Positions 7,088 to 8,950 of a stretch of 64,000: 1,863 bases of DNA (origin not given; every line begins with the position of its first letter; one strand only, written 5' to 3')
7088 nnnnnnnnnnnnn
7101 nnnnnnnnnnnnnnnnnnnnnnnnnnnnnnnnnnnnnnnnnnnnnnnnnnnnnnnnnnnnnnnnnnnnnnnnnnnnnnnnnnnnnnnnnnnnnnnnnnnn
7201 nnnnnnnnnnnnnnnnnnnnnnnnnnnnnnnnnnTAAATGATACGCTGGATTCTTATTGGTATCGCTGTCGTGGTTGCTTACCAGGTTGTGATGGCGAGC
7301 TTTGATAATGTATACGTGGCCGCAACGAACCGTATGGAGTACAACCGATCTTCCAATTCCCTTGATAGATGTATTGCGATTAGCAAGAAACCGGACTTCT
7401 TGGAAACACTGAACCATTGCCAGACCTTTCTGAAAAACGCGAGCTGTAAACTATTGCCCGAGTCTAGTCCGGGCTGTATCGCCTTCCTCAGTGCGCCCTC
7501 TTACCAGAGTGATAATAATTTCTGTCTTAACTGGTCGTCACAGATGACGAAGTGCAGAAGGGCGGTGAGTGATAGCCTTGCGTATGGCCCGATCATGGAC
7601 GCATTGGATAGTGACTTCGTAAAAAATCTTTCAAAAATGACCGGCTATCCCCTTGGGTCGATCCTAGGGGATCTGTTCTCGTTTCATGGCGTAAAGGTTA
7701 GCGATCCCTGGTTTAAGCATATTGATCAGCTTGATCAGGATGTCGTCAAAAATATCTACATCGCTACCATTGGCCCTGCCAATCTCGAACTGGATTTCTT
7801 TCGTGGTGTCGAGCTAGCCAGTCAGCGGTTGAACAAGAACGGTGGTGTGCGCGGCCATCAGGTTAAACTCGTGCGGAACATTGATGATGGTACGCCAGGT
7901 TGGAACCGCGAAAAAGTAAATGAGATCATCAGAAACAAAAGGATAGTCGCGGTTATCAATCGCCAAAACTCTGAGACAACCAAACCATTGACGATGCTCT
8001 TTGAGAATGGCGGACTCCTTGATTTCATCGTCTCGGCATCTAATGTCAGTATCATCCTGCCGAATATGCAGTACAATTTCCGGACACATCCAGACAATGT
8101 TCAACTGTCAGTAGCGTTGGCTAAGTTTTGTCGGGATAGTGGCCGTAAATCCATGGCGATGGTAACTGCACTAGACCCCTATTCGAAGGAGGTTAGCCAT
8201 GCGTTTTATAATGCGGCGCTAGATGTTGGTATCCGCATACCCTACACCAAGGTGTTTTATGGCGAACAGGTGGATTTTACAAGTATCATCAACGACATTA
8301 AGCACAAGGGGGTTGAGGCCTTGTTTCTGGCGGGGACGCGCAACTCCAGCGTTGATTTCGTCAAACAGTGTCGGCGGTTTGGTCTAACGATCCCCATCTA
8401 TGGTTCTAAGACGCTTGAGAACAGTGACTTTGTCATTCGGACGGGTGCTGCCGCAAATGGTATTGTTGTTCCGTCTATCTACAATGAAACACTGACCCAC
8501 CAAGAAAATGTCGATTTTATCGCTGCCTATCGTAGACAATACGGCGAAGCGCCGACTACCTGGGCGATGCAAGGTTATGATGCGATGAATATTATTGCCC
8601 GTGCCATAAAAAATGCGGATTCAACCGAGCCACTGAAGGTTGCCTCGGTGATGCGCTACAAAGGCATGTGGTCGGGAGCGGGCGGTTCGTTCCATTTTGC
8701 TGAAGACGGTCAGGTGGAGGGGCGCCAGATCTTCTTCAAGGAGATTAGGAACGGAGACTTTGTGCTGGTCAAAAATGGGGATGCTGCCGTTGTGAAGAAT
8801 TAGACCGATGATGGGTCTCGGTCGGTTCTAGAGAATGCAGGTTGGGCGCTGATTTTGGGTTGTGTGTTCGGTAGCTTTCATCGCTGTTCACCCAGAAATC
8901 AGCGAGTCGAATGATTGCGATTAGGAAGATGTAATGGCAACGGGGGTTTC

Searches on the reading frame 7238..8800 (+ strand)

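Call 8: search_protein_families(library=pfam, proteins=[window:7238-8800:+], max_evalue=0.00001)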
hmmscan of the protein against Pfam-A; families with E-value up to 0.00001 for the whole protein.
window:7238-8800:+ (521 aa): 3 families
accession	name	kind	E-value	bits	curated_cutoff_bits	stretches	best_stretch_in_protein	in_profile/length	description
PF13458.12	Peripla_BP_6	-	2.9e-43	149.3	31.7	1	185-496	19-332/343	Periplasmic binding protein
PF13433.12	Peripla_BP_5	-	4.4e-14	52.8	27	1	181-478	14-312/363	Periplasmic binding protein domain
PF01094.35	ANF_receptor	-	3.6e-13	49.7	25.4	1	191-494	6-341/353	Receptor family ligand binding region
